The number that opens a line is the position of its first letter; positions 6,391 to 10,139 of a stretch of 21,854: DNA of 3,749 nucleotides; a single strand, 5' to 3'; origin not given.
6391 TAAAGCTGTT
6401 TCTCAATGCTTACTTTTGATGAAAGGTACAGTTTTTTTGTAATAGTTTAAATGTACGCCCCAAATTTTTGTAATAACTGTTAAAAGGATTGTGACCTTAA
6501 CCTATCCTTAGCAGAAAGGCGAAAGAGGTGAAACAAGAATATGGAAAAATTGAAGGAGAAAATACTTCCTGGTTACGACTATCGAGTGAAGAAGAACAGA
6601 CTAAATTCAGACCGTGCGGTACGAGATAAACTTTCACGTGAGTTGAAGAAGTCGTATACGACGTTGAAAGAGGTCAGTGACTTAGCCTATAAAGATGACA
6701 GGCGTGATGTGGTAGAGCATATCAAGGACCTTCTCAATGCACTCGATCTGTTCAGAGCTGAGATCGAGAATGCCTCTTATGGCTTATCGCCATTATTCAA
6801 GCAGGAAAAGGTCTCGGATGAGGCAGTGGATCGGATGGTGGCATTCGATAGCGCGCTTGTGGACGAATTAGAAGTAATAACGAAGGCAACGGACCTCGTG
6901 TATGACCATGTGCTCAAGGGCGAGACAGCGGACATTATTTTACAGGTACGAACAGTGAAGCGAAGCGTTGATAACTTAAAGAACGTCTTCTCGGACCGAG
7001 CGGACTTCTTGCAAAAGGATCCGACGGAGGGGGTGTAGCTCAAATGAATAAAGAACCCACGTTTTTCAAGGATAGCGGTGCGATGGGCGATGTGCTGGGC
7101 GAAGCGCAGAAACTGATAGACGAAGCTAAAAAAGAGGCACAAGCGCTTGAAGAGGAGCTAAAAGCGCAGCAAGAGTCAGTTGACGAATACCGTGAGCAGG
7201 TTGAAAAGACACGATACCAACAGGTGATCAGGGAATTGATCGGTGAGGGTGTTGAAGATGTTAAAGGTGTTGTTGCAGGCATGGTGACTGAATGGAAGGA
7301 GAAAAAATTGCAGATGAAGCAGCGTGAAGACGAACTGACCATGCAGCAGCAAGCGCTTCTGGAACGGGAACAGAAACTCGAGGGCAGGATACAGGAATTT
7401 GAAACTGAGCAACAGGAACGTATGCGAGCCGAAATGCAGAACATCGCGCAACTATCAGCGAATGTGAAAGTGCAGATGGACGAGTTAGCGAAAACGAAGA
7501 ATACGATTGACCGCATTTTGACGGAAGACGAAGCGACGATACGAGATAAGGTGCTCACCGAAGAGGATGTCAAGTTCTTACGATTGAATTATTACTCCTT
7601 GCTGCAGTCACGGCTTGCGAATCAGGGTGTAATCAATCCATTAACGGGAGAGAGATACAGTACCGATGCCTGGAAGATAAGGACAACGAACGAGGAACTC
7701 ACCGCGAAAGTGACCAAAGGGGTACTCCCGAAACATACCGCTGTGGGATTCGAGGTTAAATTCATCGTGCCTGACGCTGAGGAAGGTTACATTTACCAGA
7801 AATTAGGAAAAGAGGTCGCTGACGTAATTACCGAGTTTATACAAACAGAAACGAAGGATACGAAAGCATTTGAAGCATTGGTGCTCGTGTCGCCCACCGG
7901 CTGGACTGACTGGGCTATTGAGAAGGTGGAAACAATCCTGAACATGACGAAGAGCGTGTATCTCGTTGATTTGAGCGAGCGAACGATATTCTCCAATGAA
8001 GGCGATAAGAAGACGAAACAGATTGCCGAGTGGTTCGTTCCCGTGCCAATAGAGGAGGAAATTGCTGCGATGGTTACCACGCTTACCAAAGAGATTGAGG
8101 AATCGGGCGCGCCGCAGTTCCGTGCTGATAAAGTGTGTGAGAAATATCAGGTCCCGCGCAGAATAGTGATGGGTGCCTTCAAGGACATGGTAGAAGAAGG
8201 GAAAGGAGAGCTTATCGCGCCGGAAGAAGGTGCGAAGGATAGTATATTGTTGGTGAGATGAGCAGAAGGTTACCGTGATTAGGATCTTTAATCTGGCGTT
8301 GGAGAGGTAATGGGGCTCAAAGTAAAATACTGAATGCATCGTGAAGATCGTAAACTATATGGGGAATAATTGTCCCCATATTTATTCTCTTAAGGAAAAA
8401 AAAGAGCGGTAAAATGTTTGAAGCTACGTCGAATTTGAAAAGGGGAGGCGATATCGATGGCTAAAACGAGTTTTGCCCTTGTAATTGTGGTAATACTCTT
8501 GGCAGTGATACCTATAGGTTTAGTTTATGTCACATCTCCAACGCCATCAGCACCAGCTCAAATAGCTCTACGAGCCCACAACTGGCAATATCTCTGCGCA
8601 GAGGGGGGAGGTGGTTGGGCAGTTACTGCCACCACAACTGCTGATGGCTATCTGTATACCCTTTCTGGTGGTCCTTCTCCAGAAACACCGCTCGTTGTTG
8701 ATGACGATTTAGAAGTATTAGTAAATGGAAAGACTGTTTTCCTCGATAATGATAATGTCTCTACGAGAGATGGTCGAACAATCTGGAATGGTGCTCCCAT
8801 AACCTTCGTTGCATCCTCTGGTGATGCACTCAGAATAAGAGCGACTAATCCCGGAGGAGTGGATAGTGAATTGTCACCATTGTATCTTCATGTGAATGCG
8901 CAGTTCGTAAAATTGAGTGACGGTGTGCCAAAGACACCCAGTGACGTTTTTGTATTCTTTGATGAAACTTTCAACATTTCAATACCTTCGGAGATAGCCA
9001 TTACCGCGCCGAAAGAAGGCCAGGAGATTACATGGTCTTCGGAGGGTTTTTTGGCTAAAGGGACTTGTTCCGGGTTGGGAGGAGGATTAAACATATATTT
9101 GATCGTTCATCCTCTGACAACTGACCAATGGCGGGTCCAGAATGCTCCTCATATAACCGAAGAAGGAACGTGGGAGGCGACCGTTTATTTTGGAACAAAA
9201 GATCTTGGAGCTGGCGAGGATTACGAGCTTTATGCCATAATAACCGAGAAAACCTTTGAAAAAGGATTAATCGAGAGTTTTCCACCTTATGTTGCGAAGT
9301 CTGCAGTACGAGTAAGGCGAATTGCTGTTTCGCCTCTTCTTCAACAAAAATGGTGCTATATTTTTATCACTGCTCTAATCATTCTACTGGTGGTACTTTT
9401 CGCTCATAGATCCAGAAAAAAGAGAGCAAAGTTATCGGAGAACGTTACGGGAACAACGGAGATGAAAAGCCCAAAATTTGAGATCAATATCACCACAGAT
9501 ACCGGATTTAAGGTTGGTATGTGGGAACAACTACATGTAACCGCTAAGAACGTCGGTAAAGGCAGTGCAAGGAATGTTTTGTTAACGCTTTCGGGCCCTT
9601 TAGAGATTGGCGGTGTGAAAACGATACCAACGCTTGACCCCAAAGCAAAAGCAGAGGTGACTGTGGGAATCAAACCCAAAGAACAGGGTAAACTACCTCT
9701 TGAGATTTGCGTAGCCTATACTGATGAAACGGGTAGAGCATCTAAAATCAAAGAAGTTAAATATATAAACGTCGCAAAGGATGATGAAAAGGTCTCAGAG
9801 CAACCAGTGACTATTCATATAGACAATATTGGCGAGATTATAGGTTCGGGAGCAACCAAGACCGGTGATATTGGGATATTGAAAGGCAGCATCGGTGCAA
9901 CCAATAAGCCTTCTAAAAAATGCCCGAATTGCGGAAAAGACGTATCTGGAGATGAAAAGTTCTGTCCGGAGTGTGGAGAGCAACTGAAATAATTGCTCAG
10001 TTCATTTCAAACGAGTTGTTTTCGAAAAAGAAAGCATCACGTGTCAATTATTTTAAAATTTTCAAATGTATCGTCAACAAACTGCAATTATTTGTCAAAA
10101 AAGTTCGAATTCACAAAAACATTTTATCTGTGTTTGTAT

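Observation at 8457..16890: Tandem array of five paralogous single-pass membrane proteins with hypervariable N-terminal modules and a conserved cytoplasmic beta-sandwich/helical/zinc-ribbon module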

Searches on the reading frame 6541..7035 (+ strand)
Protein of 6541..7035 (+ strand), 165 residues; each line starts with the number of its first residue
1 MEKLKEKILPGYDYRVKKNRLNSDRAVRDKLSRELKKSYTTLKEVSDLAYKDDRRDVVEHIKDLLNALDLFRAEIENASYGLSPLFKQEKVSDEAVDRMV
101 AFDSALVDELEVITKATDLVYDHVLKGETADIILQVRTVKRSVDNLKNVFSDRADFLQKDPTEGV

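Call 5: search_protein_families(library=pfam, proteins=[window:6541-7035:+], max_evalue=0.1)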
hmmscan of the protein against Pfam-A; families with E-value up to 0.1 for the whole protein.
window:6541-7035:+ (165 aa): 0 families

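Call 7: search_protein_families(library=ncbifam, proteins=[window:6541-7035:+], max_evalue=0.01)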
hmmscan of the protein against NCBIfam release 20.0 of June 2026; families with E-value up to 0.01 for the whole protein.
window:6541-7035:+ (165 aa): 1 family
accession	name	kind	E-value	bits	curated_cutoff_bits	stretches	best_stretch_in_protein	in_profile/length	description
NF047596.1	LIMLP_15305_fam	equivalog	3.9e-09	36.6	210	1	21-158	38-174/175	LIMLP_15305 family protein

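Call 13: search_protein_families(library=padloc, proteins=[window:6541-7035:+], max_evalue=0.01)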
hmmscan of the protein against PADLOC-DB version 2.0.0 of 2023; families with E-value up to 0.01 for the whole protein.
window:6541-7035:+ (165 aa): 0 families

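Call 45: search_solved_structures(query=A4, max_evalue=10)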
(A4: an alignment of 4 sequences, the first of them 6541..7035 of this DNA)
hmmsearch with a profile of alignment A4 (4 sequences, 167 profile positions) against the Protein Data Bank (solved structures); distinct sequences matched with E-value up to 10: 0.
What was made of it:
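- Tried and rejected: A PDB profile search finds nothing (call 45).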

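Call 59: find_homologous_proteins(query=window:6541-7035:+)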
Query window:6541-7035:+ (165 aa): 114 proteins with E <= 0.001 among 242 candidates.
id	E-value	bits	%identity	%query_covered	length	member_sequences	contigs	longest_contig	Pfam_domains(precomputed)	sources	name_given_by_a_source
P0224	4.7e-87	308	90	100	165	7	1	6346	-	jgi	jgi:hypothetical protein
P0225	1.4e-86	306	90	100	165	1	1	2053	-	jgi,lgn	jgi:hypothetical protein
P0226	1.0e-85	303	90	100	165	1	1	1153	-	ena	-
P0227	1.3e-81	290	84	100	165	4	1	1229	-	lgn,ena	-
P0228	5.2e-81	288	84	99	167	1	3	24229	-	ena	-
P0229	1.4e-80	287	84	99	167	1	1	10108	-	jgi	-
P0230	1.9e-80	286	84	100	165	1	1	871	-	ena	-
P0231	3.4e-80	286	86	97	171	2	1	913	-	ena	-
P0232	4.0e-80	285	84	100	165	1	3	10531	-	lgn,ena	-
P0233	5.5e-80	285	84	100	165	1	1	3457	-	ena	-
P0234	6.6e-80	285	84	100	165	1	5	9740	-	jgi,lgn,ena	-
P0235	7.1e-80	284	85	97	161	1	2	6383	-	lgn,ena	-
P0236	9.5e-80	284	83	100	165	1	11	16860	-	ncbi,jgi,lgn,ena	-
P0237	1.4e-79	284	82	99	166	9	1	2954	-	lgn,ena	-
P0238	1.6e-79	283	83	100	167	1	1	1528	-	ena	-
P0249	4.7e-77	275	80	100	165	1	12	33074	-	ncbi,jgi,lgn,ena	-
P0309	1.2e-56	209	63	93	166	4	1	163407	-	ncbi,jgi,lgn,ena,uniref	ncbi:hypothetical protein [Methanoregula sp.]|uniref:hypothetical protein n=1 Tax=Methanoregula sp. 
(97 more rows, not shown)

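Call 61: find_encoding_contigs(protein=P0309, flank=10000, max_places=2)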
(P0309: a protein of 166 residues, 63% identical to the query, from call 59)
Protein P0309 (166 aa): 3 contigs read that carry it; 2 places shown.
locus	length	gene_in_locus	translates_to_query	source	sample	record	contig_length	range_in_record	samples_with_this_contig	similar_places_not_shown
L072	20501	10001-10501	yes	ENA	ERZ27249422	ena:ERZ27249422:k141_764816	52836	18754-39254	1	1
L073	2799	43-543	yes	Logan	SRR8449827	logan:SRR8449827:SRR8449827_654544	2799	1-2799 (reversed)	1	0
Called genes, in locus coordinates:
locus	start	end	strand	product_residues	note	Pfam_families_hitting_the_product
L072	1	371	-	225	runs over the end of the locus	PF02811:PHP, PF13263:PHP_C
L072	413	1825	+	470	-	PF14251:PterinBD-DUF4346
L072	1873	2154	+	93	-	PF00639:Rotamase, PF13145:Rotamase_2, PF13616:Rotamase_3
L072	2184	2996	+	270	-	PF03306:AAL_decarboxy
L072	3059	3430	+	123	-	PF14464:Prok-JAB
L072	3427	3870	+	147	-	PF01467:CTP_transf_like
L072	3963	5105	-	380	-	PF00999:Na_H_Exchanger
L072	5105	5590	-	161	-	PF25991:KhtT_N, PF02080:TrkA_C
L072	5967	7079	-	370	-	-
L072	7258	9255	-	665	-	PF12773:DZR, PF13240:Zn_Ribbon_1 (weak), PF13248:Zn_ribbon_3 (faint), PF17032:Zn_ribbon_15 (faint), PF18912:DZR_2 (faint), PF13240:Zn_Ribbon_1 (weak), PF01145:Band_7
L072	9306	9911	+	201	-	-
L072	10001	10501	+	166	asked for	-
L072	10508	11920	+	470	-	-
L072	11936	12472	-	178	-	-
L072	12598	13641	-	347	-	PF01544:CorA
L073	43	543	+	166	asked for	-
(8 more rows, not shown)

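Call 62: find_encoding_contigs(protein=P0249, flank=10000, max_places=2)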
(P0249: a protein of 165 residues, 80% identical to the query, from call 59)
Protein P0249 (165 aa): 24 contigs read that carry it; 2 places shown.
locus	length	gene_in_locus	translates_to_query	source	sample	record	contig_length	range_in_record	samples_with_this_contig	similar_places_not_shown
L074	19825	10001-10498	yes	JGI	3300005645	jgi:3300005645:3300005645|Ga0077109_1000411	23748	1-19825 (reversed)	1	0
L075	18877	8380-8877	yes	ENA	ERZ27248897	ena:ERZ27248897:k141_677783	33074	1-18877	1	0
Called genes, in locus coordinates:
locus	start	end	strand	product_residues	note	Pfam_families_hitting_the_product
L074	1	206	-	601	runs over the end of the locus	PF00270:DEAD, PF04851:ResIII (weak), PF22590:Cas3-like_C_2 (weak)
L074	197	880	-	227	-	PF26241:Cas_Csc1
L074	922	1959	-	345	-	PF18320:Csc2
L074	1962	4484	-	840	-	-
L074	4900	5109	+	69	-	-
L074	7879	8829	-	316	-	PF00589:Phage_integrase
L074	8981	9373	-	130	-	-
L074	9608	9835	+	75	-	-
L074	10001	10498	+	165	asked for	-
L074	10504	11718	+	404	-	-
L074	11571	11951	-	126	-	-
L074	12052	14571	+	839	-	PF18911:PKD_4 (weak), PF00801:PKD (faint)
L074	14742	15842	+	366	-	PF02836:Glyco_hydro_2_C (weak), PF18204:PGF-CTERM (weak)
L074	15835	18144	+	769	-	PF07705:CARDB (faint), PF10633:NPCBM_assoc (faint), PF24318:DUF7490 (faint), PF28202:SlaA-like (faint), PF13248:Zn_ribbon_3 (weak), PF13240:Zn_Ribbon_1 (weak)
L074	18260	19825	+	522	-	?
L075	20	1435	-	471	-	PF01609:DDE_Tnp_1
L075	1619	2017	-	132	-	PF05168:HEPN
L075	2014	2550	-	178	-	PF01909:NTP_transf_2, PF18765:Polbeta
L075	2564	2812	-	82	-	PF01954:AF2212-like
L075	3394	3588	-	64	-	-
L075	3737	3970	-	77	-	-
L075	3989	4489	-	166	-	PF07790:Pilin_N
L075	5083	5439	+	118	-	-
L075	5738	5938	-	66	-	PF00125:Histone, PF00808:CBFD_NFYB_HMF, PF07524:Bromo_TP, PF15511:CENP-T_C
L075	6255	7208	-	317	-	PF00589:Phage_integrase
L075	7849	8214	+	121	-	-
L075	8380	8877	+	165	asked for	-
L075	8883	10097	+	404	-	-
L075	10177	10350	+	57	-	PF13240:Zn_Ribbon_1, PF13248:Zn_ribbon_3 (weak), PF12773:DZR (weak)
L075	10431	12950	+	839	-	PF18911:PKD_4 (weak), PF00801:PKD (faint)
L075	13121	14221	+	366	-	PF02836:Glyco_hydro_2_C (weak), PF18204:PGF-CTERM (weak)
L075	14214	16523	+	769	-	PF07705:CARDB (faint), PF10633:NPCBM_assoc (faint), PF24318:DUF7490 (faint), PF28202:SlaA-like (faint), PF13248:Zn_ribbon_3 (weak), PF13240:Zn_Ribbon_1 (weak)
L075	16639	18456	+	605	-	PF12773:DZR, PF13240:Zn_Ribbon_1, PF17032:Zn_ribbon_15 (faint), PF13240:Zn_Ribbon_1 (weak), PF13248:Zn_ribbon_3 (weak), PF24463:DUF7577 (weak), PF01145:Band_7 (weak), PF13240:Zn_Ribbon_1 (weak), +2 more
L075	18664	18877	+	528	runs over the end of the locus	-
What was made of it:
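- An integrase lies near the homologous locus in L074 and L075 (call 62).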

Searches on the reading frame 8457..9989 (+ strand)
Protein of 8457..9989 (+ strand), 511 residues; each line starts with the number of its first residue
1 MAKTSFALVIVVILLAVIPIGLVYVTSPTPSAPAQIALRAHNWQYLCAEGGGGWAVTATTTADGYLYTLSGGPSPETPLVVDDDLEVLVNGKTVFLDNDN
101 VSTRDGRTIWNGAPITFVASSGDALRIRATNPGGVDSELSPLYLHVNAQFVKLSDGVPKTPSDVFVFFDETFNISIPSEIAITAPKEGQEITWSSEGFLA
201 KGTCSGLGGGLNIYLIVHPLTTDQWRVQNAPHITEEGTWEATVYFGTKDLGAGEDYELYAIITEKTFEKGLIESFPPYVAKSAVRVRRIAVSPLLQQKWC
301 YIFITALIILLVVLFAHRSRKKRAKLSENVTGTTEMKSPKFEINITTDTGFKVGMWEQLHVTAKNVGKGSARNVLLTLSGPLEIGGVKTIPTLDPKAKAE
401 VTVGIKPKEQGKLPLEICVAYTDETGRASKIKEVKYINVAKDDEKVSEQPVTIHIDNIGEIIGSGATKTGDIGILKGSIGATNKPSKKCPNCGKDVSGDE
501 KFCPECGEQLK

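Call 5: search_protein_families(library=pfam, proteins=[window:8457-9989:+], max_evalue=0.1)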
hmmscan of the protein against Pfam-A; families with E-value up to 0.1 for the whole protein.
window:8457-9989:+ (511 aa): 13 families
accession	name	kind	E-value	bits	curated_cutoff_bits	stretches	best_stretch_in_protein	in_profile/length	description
PF13240.11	Zn_Ribbon_1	-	1.1e-06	28.7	25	1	488-509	1-22/23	zinc-ribbon domain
PF13248.11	Zn_ribbon_3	-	1.5e-05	24.7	27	1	487-509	3-25/26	zinc-ribbon domain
PF12773.13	DZR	-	5.6e-05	23.7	27.3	1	487-507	25-45/45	Double zinc ribbon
PF17032.10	Zn_ribbon_15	-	0.00022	22.4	28.9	1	483-507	49-73/73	zinc-ribbon family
PF24460.1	DUF7575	-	0.00026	20.7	28.5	1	487-510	4-27/28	Domain of unknown function (DUF7575)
PF07705.17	CARDB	-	0.0026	18.4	22.7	1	339-421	2-85/101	CARDB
PF18912.6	DZR_2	-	0.006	16.8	27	1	487-510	8-31/56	Double zinc ribbon domain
PF13597.11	NRDD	-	0.037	13.1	26.2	1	480-508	502-529/562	Anaerobic ribonucleoside-triphosphate reductase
PF10571.15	UPF0547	-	0.042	14.4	29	1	487-507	1-21/26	Uncharacterised protein family UPF0547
PF14149.11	YhfH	-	0.05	13.9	27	0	483-496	10-23/37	YhfH-like protein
PF10633.15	NPCBM_assoc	-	0.055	14.1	24.4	0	357-408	7-61/78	NPCBM-associated, NEW3 domain of alpha-galactosidase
PF09889.16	DUF2116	-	0.06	13.8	26.8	1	485-510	2-28/59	Probable treble clef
PF07191.17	Zn_ribbon_6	-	0.063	13.7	25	0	485-510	15-39/67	Double zinc ribbon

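Call 7: search_protein_families(library=ncbifam, proteins=[window:8457-9989:+], max_evalue=0.01)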
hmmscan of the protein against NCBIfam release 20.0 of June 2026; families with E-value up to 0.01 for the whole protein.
window:8457-9989:+ (511 aa): 0 families

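Call 13: search_protein_families(library=padloc, proteins=[window:8457-9989:+], max_evalue=0.01)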
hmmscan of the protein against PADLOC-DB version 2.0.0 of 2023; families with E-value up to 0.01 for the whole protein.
window:8457-9989:+ (511 aa): 0 families
